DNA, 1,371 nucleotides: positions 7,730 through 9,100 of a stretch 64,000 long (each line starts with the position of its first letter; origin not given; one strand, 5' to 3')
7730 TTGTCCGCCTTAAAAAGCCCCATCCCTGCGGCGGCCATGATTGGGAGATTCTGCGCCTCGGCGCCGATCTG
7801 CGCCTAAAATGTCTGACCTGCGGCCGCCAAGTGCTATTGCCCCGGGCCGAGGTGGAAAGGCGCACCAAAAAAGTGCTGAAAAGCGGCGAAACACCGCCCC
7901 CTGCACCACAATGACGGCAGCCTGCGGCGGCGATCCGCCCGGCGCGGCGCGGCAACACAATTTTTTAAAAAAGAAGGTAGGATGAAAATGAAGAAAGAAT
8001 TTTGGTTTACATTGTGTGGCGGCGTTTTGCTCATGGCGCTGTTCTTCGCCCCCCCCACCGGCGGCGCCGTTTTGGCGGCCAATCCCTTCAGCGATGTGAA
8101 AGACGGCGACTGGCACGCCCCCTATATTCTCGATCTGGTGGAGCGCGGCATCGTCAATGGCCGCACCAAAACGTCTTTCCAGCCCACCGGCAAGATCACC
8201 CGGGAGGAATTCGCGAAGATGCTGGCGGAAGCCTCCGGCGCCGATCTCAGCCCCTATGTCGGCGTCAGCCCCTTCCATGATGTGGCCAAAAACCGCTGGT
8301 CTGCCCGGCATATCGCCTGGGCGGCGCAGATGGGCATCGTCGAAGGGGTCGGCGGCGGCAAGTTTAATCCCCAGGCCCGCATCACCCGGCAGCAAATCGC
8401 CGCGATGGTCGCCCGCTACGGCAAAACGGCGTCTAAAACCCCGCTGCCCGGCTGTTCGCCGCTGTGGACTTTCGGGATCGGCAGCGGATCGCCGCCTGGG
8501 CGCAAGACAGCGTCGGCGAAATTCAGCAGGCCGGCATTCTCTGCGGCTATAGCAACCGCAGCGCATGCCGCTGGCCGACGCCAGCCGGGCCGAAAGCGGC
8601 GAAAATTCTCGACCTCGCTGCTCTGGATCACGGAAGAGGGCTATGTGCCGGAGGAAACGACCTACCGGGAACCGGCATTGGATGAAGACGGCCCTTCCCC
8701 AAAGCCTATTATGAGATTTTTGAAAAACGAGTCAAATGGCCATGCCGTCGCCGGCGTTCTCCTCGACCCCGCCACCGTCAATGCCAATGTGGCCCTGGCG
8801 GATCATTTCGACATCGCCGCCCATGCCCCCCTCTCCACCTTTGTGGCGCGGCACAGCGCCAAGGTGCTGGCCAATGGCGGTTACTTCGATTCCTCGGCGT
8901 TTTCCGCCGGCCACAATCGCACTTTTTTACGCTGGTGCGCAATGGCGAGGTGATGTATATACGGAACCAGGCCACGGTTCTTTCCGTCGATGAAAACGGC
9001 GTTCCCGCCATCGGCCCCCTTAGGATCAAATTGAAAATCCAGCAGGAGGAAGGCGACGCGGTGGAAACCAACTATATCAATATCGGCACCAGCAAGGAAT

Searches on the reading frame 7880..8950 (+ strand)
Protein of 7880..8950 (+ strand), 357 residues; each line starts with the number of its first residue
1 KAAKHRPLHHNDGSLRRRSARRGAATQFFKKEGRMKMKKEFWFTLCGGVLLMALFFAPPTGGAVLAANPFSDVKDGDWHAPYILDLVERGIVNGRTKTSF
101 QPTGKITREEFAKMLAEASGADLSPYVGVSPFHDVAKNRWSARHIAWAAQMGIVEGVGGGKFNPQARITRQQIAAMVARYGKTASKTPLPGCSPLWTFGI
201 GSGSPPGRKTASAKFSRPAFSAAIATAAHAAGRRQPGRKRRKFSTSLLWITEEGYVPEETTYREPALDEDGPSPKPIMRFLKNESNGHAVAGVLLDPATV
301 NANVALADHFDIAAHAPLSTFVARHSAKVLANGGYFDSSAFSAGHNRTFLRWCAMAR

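Call 49: search_protein_families(library=pfam, proteins=[window:7880-8950:+], max_evalue=0.00001)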
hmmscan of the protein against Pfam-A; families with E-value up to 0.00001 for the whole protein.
window:7880-8950:+ (357 aa): 1 family
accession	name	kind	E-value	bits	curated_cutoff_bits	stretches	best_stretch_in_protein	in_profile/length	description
PF00395.25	SLH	-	1.3e-26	92.7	20.8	2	69-112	1-44/44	S-layer homology domain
